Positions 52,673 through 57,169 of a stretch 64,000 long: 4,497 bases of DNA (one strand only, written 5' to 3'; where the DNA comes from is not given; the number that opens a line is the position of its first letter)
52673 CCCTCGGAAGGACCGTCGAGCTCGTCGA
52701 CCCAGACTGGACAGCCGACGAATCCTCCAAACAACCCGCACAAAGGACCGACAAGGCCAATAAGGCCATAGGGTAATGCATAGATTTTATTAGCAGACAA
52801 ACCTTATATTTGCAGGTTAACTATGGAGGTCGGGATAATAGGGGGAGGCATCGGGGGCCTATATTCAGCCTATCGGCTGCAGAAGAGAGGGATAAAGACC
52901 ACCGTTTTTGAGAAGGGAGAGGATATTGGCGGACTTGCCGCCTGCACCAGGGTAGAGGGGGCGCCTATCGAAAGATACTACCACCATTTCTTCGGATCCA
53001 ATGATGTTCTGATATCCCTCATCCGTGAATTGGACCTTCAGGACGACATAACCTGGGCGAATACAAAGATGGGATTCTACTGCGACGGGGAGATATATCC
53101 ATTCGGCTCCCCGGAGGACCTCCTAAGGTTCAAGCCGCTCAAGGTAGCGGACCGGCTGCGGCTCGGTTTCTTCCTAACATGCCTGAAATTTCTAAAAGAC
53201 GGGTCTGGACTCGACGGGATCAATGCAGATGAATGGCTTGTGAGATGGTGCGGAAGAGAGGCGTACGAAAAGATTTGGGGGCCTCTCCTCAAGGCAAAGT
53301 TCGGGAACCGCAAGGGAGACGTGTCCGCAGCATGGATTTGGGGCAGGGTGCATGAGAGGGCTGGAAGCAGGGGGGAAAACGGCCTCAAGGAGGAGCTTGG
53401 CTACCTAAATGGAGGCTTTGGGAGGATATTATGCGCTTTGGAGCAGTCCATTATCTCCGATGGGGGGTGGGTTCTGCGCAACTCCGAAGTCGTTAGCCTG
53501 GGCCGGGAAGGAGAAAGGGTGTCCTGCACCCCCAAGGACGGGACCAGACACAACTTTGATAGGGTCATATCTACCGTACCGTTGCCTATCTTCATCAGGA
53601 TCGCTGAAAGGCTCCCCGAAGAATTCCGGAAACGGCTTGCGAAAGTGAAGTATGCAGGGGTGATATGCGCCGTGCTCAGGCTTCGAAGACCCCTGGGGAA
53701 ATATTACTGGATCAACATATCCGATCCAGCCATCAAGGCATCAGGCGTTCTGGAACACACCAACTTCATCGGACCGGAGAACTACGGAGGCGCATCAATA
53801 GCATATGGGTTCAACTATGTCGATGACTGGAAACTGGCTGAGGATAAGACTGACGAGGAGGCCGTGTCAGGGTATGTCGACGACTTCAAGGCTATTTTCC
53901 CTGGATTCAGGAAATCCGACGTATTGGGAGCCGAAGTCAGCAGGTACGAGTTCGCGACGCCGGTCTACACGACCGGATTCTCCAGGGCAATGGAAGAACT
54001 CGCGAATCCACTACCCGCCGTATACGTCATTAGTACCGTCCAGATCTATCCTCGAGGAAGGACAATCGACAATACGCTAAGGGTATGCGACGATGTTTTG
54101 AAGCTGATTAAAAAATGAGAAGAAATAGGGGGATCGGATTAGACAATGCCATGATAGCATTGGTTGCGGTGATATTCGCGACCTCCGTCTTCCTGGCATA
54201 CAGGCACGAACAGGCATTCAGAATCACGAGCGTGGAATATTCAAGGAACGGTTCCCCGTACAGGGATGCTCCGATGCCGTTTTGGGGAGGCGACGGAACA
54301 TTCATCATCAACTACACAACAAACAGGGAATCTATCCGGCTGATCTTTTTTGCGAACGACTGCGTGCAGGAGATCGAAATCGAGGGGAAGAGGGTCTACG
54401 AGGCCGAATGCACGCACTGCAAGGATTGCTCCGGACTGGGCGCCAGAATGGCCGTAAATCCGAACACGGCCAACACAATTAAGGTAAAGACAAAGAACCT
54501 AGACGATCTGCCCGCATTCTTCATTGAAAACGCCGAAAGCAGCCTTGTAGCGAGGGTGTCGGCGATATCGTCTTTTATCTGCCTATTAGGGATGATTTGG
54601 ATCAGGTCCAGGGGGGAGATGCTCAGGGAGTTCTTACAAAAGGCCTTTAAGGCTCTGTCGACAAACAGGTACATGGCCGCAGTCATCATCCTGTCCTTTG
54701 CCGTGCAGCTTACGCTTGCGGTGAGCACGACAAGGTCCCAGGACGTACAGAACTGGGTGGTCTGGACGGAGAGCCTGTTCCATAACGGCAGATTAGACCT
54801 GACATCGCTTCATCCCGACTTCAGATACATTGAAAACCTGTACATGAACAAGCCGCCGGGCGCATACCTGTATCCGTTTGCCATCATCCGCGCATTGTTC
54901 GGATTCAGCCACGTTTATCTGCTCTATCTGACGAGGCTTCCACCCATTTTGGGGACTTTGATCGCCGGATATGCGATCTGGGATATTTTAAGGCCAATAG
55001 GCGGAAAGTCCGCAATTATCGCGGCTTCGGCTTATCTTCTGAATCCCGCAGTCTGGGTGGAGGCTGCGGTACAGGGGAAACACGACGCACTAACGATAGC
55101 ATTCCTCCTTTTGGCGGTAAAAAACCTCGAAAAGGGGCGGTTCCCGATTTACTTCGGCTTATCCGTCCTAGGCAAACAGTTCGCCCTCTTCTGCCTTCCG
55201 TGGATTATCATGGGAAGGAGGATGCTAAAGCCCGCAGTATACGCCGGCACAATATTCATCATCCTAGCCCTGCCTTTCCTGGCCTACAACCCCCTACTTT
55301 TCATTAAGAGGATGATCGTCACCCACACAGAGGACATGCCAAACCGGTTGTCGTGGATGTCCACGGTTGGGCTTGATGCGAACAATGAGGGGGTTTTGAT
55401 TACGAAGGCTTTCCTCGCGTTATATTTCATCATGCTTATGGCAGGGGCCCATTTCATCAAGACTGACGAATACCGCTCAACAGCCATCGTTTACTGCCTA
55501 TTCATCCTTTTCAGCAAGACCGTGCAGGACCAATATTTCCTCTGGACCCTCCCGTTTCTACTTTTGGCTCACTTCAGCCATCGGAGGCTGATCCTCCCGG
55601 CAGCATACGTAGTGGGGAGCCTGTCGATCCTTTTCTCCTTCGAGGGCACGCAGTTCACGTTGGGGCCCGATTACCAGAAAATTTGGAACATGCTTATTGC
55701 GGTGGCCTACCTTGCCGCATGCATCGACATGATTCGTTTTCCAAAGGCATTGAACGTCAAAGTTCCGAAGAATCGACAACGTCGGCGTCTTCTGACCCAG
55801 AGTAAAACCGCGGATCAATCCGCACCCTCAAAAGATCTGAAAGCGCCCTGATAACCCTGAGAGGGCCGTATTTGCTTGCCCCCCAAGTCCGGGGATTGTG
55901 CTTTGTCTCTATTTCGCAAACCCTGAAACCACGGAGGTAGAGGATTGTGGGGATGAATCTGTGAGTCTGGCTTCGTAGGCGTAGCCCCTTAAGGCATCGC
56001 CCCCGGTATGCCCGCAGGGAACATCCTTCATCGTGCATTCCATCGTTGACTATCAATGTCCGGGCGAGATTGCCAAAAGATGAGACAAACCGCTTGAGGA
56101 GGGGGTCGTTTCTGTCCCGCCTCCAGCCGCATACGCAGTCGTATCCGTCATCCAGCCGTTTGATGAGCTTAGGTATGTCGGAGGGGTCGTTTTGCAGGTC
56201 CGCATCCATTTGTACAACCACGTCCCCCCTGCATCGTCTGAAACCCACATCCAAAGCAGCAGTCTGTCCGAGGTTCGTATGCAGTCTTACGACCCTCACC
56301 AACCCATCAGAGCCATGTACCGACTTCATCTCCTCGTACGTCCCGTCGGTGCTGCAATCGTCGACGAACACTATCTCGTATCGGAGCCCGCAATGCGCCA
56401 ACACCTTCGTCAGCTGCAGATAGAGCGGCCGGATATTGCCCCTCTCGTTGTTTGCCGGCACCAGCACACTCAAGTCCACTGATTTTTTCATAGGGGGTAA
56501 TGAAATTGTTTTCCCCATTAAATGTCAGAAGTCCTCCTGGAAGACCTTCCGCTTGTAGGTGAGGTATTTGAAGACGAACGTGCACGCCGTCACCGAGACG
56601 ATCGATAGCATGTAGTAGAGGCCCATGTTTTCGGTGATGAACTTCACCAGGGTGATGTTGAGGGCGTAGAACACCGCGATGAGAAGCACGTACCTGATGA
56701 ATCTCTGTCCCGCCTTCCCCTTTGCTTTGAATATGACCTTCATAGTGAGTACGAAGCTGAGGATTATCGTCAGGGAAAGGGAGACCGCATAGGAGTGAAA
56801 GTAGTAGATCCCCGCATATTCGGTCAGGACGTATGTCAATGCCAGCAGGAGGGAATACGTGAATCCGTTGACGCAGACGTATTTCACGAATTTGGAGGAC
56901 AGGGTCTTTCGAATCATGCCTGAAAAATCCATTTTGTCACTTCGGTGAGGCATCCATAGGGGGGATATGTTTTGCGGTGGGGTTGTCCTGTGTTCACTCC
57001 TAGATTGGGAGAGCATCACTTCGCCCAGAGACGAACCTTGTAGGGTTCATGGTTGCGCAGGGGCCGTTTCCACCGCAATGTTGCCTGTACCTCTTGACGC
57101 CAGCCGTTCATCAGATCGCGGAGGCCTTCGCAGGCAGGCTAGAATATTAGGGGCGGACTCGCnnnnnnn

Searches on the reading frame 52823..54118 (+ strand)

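Call 34: search_protein_families(library=pfam, proteins=[window:52823-54118:+], max_evalue=0.01)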
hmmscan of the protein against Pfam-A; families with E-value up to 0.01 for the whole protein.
window:52823-54118:+ (431 aa): 9 families
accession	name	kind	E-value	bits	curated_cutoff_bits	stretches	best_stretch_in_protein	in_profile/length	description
PF01593.30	Amino_oxidase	-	7.3e-30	105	19.8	1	10-375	1-380/443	Flavin containing amine oxidoreductase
PF13450.12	NAD_binding_8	-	6.8e-15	55.5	21.9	1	5-70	1-68/68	NAD(P)-binding Rossmann-like domain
PF01266.30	DAO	-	6.9e-10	39.4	27.9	1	3-250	2-200/353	FAD dependent oxidoreductase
PF00890.30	FAD_binding_2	-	1.9e-05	24.5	20.4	1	5-39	4-38/414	FAD binding domain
PF12831.13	FAD_oxidored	-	0.00028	20.8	27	1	3-70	2-68/416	FAD dependent oxidoreductase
PF03486.20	HI0933_like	-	0.0023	17.9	50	1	2-36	2-36/244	HI0933-like protein Rossmann domain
PF00743.25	FMO-like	-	0.0034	16.3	22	1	3-39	4-40/532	Flavin-binding monooxygenase-like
PF07992.20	Pyr_redox_2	-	0.0037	17.2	26.1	1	2-34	2-34/291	Pyridine nucleotide-disulphide oxidoreductase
PF01494.25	FAD_binding_3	-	0.0047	16.6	22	1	2-33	3-34/349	FAD binding domain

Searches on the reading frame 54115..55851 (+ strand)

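Call 34: search_protein_families(library=pfam, proteins=[window:54115-55851:+], max_evalue=0.01)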
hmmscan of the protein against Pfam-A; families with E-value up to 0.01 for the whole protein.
window:54115-55851:+ (578 aa): 1 family
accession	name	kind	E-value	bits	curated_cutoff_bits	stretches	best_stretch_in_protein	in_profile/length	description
PF13231.12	PMT_2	-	0.0083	16.8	26.1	1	252-389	7-158/160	Dolichyl-phosphate-mannose-protein mannosyltransferase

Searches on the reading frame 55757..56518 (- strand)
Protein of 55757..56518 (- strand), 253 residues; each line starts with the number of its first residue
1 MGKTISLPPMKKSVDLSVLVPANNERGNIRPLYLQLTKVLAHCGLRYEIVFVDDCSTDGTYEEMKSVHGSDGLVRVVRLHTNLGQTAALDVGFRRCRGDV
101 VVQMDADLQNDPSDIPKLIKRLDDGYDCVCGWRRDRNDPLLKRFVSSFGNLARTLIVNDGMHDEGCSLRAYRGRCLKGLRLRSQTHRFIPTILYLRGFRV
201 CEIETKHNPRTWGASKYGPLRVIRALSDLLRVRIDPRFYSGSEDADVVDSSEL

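Call 34: search_protein_families(library=pfam, proteins=[window:55757-56518:-], max_evalue=0.01)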
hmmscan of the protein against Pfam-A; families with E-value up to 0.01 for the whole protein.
window:55757-56518:- (253 aa): 3 families
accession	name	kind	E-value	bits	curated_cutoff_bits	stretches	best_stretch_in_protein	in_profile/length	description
PF00535.33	Glycos_transf_2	-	5.8e-32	111.4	23.3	1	17-172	1-160/168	Glycosyl transferase family 2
PF10111.15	Glyco_tranf_2_2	-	1.8e-05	24.8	27.3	1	20-115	4-99/276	Glycosyltransferase like family 2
PF13641.12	Glyco_tranf_2_3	-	0.00014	22.4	27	1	16-137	3-127/230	Glycosyltransferase like family 2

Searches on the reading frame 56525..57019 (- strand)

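Call 34: search_protein_families(library=pfam, proteins=[window:56525-57019:-], max_evalue=0.01)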
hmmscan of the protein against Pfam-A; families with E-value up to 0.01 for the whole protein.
window:56525-57019:- (164 aa): 1 family
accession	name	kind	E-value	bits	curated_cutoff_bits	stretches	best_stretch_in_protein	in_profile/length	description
PF04138.20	GtrA_DPMS_TM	-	6.5e-12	46.1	26.1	1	46-160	1-117/117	GtrA/DPMS, transmembrane domain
